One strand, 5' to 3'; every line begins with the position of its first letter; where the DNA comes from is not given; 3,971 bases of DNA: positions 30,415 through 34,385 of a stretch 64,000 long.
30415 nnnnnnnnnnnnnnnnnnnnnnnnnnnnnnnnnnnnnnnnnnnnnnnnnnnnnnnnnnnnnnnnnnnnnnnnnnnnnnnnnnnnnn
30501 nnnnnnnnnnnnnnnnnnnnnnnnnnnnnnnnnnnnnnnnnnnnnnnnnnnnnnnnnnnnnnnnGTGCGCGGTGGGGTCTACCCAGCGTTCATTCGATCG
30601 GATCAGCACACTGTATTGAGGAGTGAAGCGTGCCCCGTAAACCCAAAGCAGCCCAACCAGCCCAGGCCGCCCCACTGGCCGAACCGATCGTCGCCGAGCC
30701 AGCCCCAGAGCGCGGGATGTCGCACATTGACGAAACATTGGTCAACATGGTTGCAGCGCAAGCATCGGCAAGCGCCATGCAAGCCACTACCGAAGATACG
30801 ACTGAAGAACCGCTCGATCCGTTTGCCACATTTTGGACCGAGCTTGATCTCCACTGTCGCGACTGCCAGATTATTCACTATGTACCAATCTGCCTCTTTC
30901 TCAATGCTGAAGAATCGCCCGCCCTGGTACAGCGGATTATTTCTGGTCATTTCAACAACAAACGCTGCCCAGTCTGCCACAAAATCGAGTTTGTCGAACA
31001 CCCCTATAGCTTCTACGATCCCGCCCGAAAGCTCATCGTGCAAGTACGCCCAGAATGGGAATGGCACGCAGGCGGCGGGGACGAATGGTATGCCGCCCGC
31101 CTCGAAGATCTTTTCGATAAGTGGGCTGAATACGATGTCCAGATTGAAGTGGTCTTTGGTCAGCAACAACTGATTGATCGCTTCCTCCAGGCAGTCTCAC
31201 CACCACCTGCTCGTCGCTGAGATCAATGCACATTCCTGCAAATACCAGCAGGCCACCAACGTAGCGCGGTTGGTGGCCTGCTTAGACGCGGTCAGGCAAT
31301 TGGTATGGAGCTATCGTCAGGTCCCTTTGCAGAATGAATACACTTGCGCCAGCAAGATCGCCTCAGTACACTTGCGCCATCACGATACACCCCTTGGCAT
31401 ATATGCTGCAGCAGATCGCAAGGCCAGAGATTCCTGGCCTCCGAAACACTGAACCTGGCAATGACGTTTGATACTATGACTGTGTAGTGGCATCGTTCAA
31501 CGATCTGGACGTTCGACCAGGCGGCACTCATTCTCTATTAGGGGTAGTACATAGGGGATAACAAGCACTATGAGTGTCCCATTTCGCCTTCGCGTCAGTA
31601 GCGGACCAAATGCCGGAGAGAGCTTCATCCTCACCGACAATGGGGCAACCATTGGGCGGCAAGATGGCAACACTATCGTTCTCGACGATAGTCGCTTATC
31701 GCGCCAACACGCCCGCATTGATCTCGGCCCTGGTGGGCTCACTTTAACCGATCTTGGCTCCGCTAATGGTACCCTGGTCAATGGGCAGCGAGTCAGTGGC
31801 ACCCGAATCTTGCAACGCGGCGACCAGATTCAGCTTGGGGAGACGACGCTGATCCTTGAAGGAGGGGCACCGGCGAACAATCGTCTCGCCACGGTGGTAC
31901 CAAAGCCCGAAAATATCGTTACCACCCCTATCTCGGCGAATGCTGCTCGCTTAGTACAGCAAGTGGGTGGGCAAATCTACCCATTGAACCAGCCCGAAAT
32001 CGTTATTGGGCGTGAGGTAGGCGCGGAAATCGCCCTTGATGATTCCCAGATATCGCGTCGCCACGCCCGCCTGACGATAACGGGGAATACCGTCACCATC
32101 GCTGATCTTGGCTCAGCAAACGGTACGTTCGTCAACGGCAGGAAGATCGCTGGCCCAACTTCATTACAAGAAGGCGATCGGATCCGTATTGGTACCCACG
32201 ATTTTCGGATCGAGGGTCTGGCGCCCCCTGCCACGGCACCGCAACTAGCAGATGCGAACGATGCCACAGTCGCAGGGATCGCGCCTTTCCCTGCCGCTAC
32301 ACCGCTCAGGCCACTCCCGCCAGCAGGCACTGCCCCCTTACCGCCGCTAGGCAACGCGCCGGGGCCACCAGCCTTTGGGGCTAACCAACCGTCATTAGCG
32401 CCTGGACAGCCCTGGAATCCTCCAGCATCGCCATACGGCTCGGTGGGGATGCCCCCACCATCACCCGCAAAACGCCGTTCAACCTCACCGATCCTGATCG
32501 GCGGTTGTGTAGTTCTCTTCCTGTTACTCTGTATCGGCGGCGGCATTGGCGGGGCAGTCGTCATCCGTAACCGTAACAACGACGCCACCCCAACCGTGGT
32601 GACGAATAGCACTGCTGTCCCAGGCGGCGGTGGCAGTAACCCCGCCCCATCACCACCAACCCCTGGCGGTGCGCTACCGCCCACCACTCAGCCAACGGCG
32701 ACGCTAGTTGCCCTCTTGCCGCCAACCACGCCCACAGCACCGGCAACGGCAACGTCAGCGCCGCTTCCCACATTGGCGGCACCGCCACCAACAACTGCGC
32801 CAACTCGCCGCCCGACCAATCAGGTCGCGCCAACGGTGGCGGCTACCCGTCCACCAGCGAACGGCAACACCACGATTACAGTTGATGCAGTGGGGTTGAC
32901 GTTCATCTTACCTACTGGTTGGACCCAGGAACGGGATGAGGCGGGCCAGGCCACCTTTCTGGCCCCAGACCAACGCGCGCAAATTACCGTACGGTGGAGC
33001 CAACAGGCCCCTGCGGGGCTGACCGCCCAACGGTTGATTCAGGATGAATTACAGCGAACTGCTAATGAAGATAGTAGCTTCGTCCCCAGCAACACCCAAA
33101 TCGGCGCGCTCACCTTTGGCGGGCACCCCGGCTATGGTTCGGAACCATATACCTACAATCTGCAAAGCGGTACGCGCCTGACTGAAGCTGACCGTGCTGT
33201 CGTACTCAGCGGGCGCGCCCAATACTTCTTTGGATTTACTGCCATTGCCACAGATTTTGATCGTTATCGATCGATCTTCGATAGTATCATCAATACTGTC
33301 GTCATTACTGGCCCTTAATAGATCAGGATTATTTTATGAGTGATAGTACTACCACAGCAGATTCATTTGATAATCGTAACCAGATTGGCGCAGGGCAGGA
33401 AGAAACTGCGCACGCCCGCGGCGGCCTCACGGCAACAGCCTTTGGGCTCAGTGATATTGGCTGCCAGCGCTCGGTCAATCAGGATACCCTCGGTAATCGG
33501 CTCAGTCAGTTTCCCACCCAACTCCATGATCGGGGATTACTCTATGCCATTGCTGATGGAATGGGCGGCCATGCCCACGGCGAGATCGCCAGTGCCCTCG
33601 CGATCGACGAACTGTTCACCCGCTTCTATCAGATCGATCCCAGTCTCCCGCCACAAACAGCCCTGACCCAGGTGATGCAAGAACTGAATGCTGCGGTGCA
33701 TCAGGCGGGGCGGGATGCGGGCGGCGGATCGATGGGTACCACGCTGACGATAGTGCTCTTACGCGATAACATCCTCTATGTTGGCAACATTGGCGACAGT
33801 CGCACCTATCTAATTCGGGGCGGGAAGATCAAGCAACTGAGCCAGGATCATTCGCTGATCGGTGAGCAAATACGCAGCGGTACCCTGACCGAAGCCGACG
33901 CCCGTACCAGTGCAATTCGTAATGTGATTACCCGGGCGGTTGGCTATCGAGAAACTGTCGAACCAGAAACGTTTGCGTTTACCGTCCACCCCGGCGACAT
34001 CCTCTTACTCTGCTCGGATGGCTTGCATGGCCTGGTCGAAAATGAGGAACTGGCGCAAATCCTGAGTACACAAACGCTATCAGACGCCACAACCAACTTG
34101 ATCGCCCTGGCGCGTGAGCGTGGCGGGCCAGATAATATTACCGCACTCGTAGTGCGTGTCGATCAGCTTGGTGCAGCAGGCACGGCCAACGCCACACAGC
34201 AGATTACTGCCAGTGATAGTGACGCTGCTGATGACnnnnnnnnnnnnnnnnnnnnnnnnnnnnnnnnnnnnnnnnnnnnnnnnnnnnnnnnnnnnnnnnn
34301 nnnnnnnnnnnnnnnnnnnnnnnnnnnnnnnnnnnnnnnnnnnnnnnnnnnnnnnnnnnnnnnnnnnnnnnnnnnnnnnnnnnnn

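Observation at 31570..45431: Seven-gene phospho-Ser/Thr signalling and envelope cluster in which almost every protein is a bitopic 'cytoplasmic module, TM, PT-rich stalk, outside domain' design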

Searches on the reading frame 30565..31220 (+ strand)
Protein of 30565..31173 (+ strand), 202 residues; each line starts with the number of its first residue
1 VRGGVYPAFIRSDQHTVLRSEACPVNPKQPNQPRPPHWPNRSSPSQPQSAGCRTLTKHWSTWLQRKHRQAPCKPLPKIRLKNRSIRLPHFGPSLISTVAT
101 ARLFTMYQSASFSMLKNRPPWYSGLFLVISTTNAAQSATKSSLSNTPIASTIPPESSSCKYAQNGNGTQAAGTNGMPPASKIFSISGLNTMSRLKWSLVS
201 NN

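Call 3: search_protein_families(library=pfam, proteins=[window:30565-31173:+], max_evalue=0.01)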
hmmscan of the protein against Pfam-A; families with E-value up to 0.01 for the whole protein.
window:30565-31173:+ (202 aa): 0 families

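Call 29: search_protein_families(library=pfam, proteins=[window:30565-31173:+], max_evalue=10)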
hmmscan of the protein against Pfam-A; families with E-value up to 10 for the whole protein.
window:30565-31173:+ (202 aa): 0 families

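Call 47: search_protein_families(library=pfam, proteins=[window:30630-31220:+], max_evalue=0.00001)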
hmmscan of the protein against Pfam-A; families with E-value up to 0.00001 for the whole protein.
window:30630-31220:+ (196 aa): 1 family
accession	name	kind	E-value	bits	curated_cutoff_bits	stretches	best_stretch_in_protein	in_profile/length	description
PF14353.12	CpXC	-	1e-10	42.1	25.4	1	74-186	1-106/121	CpXC protein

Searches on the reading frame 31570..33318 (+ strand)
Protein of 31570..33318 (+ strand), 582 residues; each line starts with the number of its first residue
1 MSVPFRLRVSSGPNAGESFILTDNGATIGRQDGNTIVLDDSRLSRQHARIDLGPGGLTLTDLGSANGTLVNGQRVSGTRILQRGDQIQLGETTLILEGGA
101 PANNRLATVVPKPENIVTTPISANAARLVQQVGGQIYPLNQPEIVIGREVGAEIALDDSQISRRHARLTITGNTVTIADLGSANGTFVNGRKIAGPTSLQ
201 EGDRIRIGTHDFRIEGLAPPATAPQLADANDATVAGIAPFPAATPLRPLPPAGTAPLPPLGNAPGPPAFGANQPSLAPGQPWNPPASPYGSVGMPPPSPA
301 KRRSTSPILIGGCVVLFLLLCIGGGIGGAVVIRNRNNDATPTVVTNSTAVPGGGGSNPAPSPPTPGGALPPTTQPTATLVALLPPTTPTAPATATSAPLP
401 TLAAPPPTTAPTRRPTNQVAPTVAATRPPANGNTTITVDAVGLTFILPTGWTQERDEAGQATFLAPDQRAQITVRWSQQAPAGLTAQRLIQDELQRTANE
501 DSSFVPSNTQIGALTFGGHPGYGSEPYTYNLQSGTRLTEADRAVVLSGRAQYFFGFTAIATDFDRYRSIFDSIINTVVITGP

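Call 3: search_protein_families(library=pfam, proteins=[window:31570-33318:+], max_evalue=0.01)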
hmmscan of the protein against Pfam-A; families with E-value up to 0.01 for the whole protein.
window:31570-33318:+ (582 aa): 2 families
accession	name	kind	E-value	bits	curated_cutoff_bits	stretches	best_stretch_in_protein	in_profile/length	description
PF00498.31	FHA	-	4.4e-43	146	20.7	2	144-208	1-67/67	FHA domain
PF16697.10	Yop-YscD_cpl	-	1.7e-39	134.4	33.2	2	8-97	1-91/94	Inner membrane component of T3SS, cytoplasmic domain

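Call 30: search_protein_families(library=ncbifam, proteins=[window:31570-33318:+], max_evalue=0.001)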
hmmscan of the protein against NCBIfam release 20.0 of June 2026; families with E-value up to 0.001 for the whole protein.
window:31570-33318:+ (582 aa): 8 families
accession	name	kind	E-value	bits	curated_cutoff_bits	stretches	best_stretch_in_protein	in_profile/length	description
NF049868.1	FhaB_Rv0019c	equivalog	6.4e-42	143.3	125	2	4-95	66-157/158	FHA domain-containing protein FhaB/FipA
NF033760.1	gliding_GltG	equivalog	1.1e-37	129.9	650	2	1-127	1-129/650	adventurous gliding motility protein GltG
NF041660.2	oxygluDhInhib_OdhI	equivalog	7.3e-33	113.2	200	2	9-95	41-126/130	oxoglutarate dehydrogenase inhibitor Odhl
NF052573.1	HisKinEspAMyxo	equivalog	2.4e-30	105.2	1400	2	132-210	36-114/755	serine histidine kinase EspA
TIGR03354.1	VI_FHA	hypoth_equivalog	2.6e-20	73.7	120.25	2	17-123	17-128/420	type VI secretion system-associated FHA domain protein TagH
NF052403.1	ESX1TransRegEspM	equivalog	9.3e-12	44.5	550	1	123-193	8-79/367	ESX-1 type VII secretion system transcriptional regulator EspM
TIGR02500.1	type_III_yscD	equivalog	2.3e-10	40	86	2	5-119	1-122/413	type III secretion system inner membrane ring subunit SctD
NF033761.1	gliding_GltJ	equivalog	0.00037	19.7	450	1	218-434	276-490/671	adventurous gliding motility protein GltJ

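Call 74: search_protein_families(library=padloc, proteins=[window:31570-33318:+], max_evalue=0.00001)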
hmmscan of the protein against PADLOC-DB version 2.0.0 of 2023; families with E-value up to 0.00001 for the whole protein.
window:31570-33318:+ (582 aa): 0 families

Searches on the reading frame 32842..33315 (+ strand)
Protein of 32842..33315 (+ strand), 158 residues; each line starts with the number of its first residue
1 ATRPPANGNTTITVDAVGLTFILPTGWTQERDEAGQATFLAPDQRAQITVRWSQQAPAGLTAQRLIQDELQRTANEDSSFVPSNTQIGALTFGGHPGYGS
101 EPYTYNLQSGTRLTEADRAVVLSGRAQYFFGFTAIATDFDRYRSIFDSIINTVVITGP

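Call 29: search_protein_families(library=pfam, proteins=[window:32872-33315:+], max_evalue=10)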
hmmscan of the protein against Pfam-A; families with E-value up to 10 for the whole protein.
seq(148 aa): 2 families
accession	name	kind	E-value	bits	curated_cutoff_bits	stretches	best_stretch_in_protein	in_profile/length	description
PF10633.15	NPCBM_assoc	-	0.0085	16.7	24.4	1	4-50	21-68/78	NPCBM-associated, NEW3 domain of alpha-galactosidase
PF02772.21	S-AdoMet_synt_M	-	0.19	12.3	29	1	21-48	40-67/120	S-adenosylmethionine synthetase, central domain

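Call 31: find_homologous_proteins(query=window:32842-33315:+, max_evalue=0.001)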
Query window:32842-33315:+ (158 aa): 4 proteins with E <= 0.001 among 100 candidates.
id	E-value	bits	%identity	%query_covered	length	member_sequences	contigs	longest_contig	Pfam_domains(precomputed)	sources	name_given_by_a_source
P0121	1.6e-55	205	66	92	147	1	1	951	-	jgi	jgi:hypothetical protein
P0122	7.5e-47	177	56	97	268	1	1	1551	-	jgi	jgi:hypothetical protein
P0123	2.9e-44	169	57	89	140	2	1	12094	-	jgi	jgi:hypothetical protein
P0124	5.3e-28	116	59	63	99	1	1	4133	-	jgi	jgi:hypothetical protein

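Call 40: predict_structure(alignment_id=A2)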
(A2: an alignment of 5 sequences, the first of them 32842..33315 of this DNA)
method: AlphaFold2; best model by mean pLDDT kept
length: 158 residues; sequences in the alignment: 5
mean_pLDDT: 88.6   pTM: 0.84
mean pLDDT of the five models: 88.6, 80.8, 54.1, 53.9, 52.8
residues with pLDDT >= 90: 103; 70-90: 45; 50-70: 3; < 50: 7
segments of 3 or more residues with pLDDT < 50: 1-7
pLDDT, mean of each block of 10 residues (from residue 1): 52 91 91 89 95 87 93 89 89 92 91 95 87 96 94 87
secondary structure, 60 per line:
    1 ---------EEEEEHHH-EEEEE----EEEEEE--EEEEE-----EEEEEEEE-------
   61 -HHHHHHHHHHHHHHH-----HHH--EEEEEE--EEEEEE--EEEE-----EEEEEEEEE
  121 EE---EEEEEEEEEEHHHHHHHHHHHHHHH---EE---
elements in order: E10-14 E19-23 E28-33 E36-40 E46-53 H62-76 E87-92 E95-100 E103-106 E112-122 E126-135 H136-150

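Call 42: search_protein_representatives(alignment_id=A2)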
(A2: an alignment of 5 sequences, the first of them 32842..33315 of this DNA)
Query: 5 sequences, 158 profile positions. Proteins with E-value up to 0.001 (for the whole library): 24; up to 1e-10: 13; up to 1e-30: 10. The best 24 are listed.
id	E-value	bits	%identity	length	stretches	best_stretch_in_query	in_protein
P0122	7.1e-86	301.9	-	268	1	2-158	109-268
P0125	6.6e-71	253.3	-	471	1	4-158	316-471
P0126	6.7e-71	253.2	-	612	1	4-158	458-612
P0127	1.1e-63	229.7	-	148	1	12-158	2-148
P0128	5.0e-52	191.9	-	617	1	7-156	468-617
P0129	4.5e-47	175.8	-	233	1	6-158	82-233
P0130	3.0e-36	140.6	-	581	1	5-144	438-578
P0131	3.2e-36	140.5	-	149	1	15-158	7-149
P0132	2.8e-33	131.0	-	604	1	5-158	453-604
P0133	1.8e-31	125.1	-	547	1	5-158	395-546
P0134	5.1e-30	120.4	-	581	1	3-158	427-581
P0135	6.4e-22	94.1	-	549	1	12-158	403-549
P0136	3.8e-20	88.3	-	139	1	22-158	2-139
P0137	1.7e-09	53.7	-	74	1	85-158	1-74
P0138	2.2e-06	43.6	-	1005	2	15-54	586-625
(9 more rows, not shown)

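Call 43: fold_search(model_id=the predicted structure, library=pdb)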
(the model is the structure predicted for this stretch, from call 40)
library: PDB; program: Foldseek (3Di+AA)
matches with E <= 10: 1463; with E <= 0.001: 38
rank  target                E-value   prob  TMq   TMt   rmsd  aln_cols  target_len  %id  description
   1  2xb3                  9.6e-08  1.00  0.64  0.65   5.5       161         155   14  The Structure of Cyanobacterial PsbP (released 2010-08-25)
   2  9grx_0                1.3e-07  1.00  0.57  0.57   7.0       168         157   14  NDH-PSI-LHCI supercomplex from S. oleracea (released 2025-02-12)
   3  2lnj_MODEL_1_A        1.3e-06  1.00  0.56  0.53  10.1       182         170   12  Solution Structure of Cyanobacterial PsbP (CyanoP) from Synechocystis sp. PCC 6803 (released 2012-06-06)
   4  8z9d_P                1.7e-06  1.00  0.64  0.56   6.1       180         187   11  cryo-EM structure of PSII-LHCII megacomplex from spinach (released 2024-11-13)
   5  4rti                  1.8e-06  1.00  0.68  0.63   4.4       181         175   13  The crystal structure of PsbP from Spinacia oleracea (released 2015-03-11)
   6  9gnw_P                2.0e-06  1.00  0.57  0.49  10.8       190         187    9  Universal PSII assembly intermediate (released 2025-09-17)
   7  5zx9                  3.9e-06  1.00  0.63  0.61   4.7       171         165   14  Crystal structure of apo form fibronectin-binding protein Apa from Mycobacterium tuberculosis (released 2019-05-29)
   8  6kac_P                4.1e-06  1.00  0.62  0.54   6.5       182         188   13  Cryo-EM structure of the C2S2-type PSII-LHCII supercomplex from Chlamydomonas reihardtii (released 2019-10-23)
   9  7pi0_P                4.8e-06  1.00  0.64  0.55   5.7       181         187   11  Unstacked compact Dunaliella PSII (released 2022-08-17)
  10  3hlz_B                5.1e-06  1.00  0.54  0.34   5.4       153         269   14  Crystal structure of BT_1490 (NP_810393.1) from BACTEROIDES THETAIOTAOMICRON VPI-5482 at 1.50 A resolution (released 2009-06-16)
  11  9i4t_P                6.0e-06  1.00  0.64  0.60   5.5       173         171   14  Photosystem II from Arabidopsis thaliana (released 2026-03-25)
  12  4rth_A                9.8e-06  1.00  0.63  0.60   5.9       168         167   12  The crystal structure of PsbP from Zea mays (released 2015-03-11)
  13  4rth_B                1.0e-05  1.00  0.62  0.60   5.8       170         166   12  The crystal structure of PsbP from Zea mays (released 2015-03-11)
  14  5xnl_P                1.1e-05  1.00  0.69  0.60   5.4       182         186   12  Structure of stacked C2S2M2-type PSII-LHCII supercomplex from Pisum sativum (released 2017-09-20)
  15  8bd3_F1               1.2e-05  1.00  0.55  0.48  10.7       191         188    9  Cryo-EM structure of the Photosystem II - LHCII supercomplex from Chlorella ohadi (released 2023-08-09)
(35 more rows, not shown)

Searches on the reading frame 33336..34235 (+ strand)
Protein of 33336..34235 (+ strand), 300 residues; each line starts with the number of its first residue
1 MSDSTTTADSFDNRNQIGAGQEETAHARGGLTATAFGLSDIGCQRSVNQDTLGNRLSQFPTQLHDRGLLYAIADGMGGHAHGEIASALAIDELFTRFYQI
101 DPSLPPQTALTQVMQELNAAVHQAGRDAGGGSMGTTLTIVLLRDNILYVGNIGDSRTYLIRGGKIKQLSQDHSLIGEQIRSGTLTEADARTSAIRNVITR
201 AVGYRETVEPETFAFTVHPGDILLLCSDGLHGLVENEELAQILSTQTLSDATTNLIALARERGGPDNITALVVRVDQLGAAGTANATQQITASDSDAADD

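Call 36: search_solved_structures(query=window:33336-34235:+, max_evalue=1e-10, show_alignments=1)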
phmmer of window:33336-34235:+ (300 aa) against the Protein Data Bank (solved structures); distinct sequences matched with E-value up to 1e-10: 21.
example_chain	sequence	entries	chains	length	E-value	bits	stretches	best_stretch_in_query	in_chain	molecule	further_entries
2pk0_A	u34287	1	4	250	6.9e-38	133.8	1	38-276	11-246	Serine/threonine protein phosphatase Stp1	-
6jkv_A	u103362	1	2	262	2.4e-37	132.1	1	65-275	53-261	PppA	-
5iti_A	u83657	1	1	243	4e-32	114.9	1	36-274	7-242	Protein serin-threonin phosphatase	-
2j82_A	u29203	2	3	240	4.7e-32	114.7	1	37-274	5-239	PROTEIN SERINE-THREONINE PHOSPHATASE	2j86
5f1m_A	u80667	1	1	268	1.1e-31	113.5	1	26-275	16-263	Phosphorylated protein phosphatase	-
6ihs_A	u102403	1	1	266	1.8e-31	112.7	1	38-275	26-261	Phosphorylated protein phosphatase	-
6ihr_A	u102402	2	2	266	2e-31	112.6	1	38-275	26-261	Phosphorylated protein phosphatase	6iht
6ihl_A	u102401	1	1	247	2.8e-31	112.1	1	39-275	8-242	Phosphorylated protein phosphatase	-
6ihw_A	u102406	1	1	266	5.2e-31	111.2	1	38-275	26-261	Phosphorylated protein phosphatase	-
2xzv_A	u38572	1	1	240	6.1e-31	111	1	37-274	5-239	PROTEIN SERIN-THREONIN PHOSPHATASE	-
2y09_A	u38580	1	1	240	6.1e-31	111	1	37-274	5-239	PROTEIN SERIN-THREONIN PHOSPHATASE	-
5d2u_A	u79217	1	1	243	9.9e-31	110.3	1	36-274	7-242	Protein serin-threonin phosphatase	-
6ihv_A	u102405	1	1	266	1e-30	110.3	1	38-275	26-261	Phosphorylated protein phosphatase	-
6ihu_A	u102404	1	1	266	1.4e-30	109.9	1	38-275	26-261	Phosphorylated protein phosphatase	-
2cm1_A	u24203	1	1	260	1.1e-29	106.9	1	67-274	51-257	SERINE THREONINE PROTEIN PHOSPHATASE PSTP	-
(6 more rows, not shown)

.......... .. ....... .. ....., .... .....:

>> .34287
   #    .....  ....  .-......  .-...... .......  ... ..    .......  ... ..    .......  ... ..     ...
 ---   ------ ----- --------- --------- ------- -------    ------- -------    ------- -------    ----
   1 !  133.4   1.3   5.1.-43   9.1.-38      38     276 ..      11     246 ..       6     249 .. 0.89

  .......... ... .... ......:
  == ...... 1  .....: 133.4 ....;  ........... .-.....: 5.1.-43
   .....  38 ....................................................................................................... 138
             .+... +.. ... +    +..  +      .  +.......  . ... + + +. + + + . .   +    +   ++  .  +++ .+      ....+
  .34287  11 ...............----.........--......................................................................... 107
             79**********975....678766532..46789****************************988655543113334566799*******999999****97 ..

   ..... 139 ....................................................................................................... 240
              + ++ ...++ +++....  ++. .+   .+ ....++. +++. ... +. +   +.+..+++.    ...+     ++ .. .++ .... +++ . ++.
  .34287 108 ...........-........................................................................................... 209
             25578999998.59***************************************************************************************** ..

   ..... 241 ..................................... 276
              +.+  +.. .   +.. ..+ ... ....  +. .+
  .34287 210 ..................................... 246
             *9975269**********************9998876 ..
